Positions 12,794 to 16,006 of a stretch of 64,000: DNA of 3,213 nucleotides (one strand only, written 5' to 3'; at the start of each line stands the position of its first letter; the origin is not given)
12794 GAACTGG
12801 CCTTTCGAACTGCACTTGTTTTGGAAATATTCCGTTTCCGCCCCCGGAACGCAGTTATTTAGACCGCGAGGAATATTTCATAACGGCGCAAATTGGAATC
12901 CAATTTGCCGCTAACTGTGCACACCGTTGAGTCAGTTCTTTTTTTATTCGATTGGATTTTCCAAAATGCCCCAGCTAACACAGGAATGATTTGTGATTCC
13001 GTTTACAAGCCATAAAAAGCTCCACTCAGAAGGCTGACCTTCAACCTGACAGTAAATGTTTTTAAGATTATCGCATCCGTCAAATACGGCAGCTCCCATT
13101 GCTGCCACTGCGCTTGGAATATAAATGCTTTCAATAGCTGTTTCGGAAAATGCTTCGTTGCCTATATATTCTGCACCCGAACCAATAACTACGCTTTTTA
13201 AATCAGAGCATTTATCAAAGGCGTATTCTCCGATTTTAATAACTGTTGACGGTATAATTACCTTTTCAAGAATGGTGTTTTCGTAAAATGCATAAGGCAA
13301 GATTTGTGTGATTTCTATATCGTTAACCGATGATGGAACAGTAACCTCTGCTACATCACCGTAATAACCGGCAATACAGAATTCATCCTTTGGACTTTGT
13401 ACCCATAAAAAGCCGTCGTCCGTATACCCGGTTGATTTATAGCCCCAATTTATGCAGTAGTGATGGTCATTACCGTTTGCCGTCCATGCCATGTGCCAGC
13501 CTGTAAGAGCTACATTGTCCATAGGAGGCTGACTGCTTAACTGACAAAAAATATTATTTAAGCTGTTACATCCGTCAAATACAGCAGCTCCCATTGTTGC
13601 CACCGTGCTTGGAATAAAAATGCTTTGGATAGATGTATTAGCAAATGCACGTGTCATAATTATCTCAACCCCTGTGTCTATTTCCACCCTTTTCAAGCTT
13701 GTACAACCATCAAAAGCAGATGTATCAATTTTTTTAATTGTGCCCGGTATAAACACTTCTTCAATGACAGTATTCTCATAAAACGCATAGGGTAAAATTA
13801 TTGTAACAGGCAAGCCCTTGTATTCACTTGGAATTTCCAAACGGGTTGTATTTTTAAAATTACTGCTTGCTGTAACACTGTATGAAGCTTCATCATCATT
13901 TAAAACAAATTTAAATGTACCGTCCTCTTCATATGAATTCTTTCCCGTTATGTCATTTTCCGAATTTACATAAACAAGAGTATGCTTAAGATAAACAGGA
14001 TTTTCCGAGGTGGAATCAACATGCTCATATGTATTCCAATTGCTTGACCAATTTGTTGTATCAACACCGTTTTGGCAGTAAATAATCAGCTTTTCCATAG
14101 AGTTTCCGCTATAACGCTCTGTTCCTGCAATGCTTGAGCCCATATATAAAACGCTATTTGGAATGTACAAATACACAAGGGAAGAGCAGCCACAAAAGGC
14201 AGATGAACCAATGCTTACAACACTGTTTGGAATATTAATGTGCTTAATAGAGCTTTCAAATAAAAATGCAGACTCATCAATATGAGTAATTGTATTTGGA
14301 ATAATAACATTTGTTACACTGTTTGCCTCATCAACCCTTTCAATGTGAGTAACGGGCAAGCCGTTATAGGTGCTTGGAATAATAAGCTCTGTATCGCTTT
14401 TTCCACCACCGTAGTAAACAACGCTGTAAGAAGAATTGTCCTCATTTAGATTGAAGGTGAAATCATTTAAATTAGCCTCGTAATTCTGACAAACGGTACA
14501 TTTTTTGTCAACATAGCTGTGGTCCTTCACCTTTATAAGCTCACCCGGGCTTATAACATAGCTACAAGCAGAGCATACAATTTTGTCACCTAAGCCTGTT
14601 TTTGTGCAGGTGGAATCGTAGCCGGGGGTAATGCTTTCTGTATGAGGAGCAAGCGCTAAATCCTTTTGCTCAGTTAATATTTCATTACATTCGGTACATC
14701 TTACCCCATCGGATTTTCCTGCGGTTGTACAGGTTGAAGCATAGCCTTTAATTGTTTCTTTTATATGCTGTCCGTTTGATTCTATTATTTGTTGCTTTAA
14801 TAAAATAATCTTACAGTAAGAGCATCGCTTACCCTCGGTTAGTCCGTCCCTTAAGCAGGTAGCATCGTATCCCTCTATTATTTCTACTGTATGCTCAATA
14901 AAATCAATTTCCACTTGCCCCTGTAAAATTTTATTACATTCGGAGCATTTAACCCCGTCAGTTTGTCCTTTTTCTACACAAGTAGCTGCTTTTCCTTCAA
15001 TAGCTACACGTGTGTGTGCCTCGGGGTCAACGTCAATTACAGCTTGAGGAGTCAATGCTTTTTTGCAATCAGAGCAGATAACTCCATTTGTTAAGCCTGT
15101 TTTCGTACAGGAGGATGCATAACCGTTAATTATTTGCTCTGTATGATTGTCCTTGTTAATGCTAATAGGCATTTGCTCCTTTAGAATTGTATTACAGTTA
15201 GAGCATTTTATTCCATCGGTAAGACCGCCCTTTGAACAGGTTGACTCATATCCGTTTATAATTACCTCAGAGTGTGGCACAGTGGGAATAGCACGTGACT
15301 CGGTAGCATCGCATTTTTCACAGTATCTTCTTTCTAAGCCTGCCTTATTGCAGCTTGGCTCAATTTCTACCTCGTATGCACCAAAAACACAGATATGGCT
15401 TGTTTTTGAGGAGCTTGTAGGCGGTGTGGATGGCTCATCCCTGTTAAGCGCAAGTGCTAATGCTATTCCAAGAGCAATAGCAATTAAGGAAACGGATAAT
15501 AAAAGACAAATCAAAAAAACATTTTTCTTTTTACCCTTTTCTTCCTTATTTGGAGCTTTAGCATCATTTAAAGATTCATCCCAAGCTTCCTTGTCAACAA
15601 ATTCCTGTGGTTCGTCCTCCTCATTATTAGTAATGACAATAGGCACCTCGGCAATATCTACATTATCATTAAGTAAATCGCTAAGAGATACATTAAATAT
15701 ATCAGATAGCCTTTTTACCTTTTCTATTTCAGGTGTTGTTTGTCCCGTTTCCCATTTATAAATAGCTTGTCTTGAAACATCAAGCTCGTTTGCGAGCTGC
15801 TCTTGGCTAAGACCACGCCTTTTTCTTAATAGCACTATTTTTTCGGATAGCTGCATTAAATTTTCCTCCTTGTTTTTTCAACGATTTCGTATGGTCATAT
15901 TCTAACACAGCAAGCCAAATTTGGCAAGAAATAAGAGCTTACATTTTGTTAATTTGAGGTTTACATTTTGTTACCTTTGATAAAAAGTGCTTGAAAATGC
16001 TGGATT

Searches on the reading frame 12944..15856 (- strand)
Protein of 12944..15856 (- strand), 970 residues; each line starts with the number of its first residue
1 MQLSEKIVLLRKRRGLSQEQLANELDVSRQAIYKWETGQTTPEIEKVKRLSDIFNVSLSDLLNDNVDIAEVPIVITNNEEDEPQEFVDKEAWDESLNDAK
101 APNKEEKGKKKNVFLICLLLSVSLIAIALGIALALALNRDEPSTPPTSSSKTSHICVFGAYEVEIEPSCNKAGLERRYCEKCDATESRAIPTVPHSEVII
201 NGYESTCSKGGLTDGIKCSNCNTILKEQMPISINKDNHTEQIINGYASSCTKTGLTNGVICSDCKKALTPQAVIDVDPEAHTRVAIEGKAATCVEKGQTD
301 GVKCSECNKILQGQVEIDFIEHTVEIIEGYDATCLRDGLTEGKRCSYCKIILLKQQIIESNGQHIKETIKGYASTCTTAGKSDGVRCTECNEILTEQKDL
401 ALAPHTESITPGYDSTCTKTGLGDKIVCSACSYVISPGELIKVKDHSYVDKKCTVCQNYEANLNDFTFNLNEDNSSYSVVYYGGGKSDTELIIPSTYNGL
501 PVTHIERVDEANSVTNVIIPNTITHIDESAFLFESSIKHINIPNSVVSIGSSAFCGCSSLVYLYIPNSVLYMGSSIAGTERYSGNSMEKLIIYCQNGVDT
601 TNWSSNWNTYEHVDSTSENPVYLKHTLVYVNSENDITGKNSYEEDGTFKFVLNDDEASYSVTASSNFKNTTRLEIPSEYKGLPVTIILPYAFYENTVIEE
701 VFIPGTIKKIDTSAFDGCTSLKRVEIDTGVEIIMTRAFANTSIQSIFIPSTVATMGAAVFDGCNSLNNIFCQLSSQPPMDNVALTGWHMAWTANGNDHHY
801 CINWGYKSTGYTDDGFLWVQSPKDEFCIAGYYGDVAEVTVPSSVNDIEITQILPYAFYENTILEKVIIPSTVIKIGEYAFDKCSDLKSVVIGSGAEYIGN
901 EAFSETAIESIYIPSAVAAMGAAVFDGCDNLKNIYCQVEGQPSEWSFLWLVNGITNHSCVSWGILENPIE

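Call 96: search_protein_families(library=pfam, proteins=[window:12944-15856:-], max_evalue=0.00001)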
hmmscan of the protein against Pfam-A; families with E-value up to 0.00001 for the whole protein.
window:12944-15856:- (970 aa): 5 families
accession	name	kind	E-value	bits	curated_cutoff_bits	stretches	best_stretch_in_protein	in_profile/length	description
PF13306.12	LRR_5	-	1.7e-53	180.3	27.7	3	850-936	1-86/127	BspA type Leucine rich repeat region (6 copies)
PF01381.28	HTH_3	-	3.8e-16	59.3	23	1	10-61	4-55/55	Helix-turn-helix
PF12844.13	HTH_19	-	3.6e-11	43.2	30.2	1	5-63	2-60/64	Helix-turn-helix domain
PF13560.12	HTH_31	-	1.6e-10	41.6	27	1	9-58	8-58/64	Helix-turn-helix domain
PF13443.12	HTH_26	-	7.1e-06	26.6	22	0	10-65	5-61/63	Cro/C1-type HTH DNA-binding domain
